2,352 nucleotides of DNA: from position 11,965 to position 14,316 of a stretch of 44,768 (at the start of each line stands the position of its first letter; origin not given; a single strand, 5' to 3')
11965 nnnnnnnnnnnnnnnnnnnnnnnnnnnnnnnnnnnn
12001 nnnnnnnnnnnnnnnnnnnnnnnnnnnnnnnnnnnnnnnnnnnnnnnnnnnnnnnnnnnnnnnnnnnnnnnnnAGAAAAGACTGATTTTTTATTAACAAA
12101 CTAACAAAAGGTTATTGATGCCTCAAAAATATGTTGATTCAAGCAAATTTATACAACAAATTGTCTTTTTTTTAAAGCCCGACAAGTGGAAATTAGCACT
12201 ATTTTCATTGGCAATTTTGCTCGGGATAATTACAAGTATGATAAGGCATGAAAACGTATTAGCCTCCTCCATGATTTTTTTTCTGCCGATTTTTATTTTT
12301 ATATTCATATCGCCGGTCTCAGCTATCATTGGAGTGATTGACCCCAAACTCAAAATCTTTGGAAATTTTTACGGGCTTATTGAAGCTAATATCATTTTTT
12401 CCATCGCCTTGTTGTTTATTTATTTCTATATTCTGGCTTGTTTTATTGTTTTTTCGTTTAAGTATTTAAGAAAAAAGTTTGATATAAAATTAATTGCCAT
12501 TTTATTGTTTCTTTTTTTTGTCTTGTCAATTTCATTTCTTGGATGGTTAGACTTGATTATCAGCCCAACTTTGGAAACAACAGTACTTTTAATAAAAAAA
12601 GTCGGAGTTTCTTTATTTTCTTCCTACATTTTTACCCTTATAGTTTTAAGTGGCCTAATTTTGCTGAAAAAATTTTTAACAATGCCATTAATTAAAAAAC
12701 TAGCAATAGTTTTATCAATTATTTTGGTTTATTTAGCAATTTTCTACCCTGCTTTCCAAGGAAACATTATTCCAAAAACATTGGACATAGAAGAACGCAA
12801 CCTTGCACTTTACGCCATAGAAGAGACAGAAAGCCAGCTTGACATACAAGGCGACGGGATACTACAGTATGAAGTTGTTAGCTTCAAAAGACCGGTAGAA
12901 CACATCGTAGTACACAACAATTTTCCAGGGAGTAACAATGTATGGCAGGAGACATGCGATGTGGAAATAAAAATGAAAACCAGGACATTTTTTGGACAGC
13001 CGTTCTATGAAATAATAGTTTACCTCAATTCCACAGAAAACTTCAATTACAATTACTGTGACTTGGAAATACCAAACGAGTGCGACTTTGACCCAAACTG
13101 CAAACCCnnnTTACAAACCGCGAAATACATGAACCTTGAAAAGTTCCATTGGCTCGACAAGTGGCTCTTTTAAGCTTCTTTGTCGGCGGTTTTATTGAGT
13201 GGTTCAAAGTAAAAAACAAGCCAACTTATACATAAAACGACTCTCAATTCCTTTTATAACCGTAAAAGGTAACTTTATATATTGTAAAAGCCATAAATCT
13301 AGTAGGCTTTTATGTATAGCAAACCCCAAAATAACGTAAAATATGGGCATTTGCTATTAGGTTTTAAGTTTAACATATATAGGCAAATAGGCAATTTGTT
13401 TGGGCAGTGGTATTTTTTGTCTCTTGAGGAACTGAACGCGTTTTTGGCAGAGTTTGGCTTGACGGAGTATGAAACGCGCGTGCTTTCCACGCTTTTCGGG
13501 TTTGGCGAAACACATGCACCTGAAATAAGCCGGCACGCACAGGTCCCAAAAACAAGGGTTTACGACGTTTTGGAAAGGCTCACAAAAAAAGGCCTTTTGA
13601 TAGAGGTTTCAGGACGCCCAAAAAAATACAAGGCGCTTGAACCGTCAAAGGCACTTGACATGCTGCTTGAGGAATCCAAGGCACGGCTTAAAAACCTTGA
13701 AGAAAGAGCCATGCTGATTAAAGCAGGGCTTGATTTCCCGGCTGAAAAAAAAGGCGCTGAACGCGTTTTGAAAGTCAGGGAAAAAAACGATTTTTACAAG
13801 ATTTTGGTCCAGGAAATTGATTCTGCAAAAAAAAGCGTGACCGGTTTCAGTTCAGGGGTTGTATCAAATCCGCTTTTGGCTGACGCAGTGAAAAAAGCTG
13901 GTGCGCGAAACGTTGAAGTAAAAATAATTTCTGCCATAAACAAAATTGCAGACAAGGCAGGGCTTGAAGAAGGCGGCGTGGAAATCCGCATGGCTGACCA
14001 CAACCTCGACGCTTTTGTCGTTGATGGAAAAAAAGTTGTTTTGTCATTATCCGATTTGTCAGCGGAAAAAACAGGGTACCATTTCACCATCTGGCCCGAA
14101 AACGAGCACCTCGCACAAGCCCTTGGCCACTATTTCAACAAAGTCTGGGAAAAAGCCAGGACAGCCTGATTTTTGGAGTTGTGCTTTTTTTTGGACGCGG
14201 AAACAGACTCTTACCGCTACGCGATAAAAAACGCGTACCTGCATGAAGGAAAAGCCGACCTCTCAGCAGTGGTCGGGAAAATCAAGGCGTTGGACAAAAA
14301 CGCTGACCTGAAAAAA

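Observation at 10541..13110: Uncharacterised secreted Cys-rich protein plus anchored partner cassette, present twice in 20 kb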

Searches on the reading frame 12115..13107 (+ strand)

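Call 6: search_protein_families(library=pfam, proteins=[window:12115-13107:+], max_evalue=1)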
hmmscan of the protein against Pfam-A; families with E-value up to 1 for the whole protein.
window:12115-13107:+ (331 aa): 1 family
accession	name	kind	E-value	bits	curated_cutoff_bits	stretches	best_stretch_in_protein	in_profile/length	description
PF14733.11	ACDC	-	0.2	12.4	22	1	202-234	58-90/91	AP2-coincident C-terminal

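Call 25: search_protein_families(library=ncbifam, proteins=[window:12115-13107:+], max_evalue=1)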
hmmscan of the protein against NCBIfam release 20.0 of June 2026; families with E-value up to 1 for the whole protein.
window:12115-13107:+ (331 aa): 0 families

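Call 26: search_protein_families(library=padloc, proteins=[window:12115-13107:+], max_evalue=1)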
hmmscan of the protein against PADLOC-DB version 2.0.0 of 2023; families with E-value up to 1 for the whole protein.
window:12115-13107:+ (331 aa): 0 families

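Call 78: search_protein_families(library=phrogs, proteins=[window:12115-13107:+], max_evalue=0.1)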
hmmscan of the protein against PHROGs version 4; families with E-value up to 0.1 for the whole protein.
window:12115-13107:+ (331 aa): 1 family
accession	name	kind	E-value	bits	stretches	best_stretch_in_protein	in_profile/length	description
phrog_26043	-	unknown function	0.031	15.4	1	284-327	6-47/61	-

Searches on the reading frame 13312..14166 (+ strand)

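Call 6: search_protein_families(library=pfam, proteins=[window:13312-14166:+], max_evalue=1)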
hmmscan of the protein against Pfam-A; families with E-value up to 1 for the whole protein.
window:13312-14166:+ (285 aa): 14 families
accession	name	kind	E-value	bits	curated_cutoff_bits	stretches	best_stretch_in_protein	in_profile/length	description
PF01978.25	TrmB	-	7.4e-19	67.8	25.6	1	45-111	1-67/68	Sugar-specific transcriptional regulator TrmB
PF13091.12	PLDc_2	-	0.00025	21.3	27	1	165-211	1-47/132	PLD-like domain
PF11495.14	Regulator_TrmB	-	0.0013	18.4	22.2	1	189-284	38-134/233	Archaeal transcriptional regulator TrmB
PF10007.15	DUF2250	-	0.011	16.2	24.4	1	55-102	11-58/93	Uncharacterized protein conserved in archaea (DUF2250)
PF12313.13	NPR1_like_C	-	0.012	15.6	25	1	91-165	20-94/205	NPR1/NIM1 like defence protein C terminal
PF12802.13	MarR_2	-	0.015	15.9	27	1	49-98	2-52/61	MarR family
PF21100.3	MCM_C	-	0.021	15.1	27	1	77-107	34-62/64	MCM protein C-terminal winged helix-turn-helix domain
PF03965.22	Penicillinase_R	-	0.037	14.8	22.6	1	50-110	1-66/115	Penicillinase repressor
PF13463.12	HTH_27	-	0.043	14.5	22.2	1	54-112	5-65/68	Winged helix DNA-binding domain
PF20772.2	TACO1_YebC_N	-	0.047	14.6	36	1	157-212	16-70/73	TACO1/YebC protein N-terminal domain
PF16270.11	DUF4923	-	0.13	12.6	22.8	1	191-234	45-89/176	Lipocalin-like domain (DUF4923)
PF09339.16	HTH_IclR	-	0.13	12.4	22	1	68-96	20-48/52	IclR helix-turn-helix domain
PF03551.20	PadR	-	0.16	12.4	27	1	75-98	26-49/75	Transcriptional regulator PadR-like family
PF24270.1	HTH_Cmi2_C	-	0.17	12.6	27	1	56-97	79-119/125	Cmi2, C-terminal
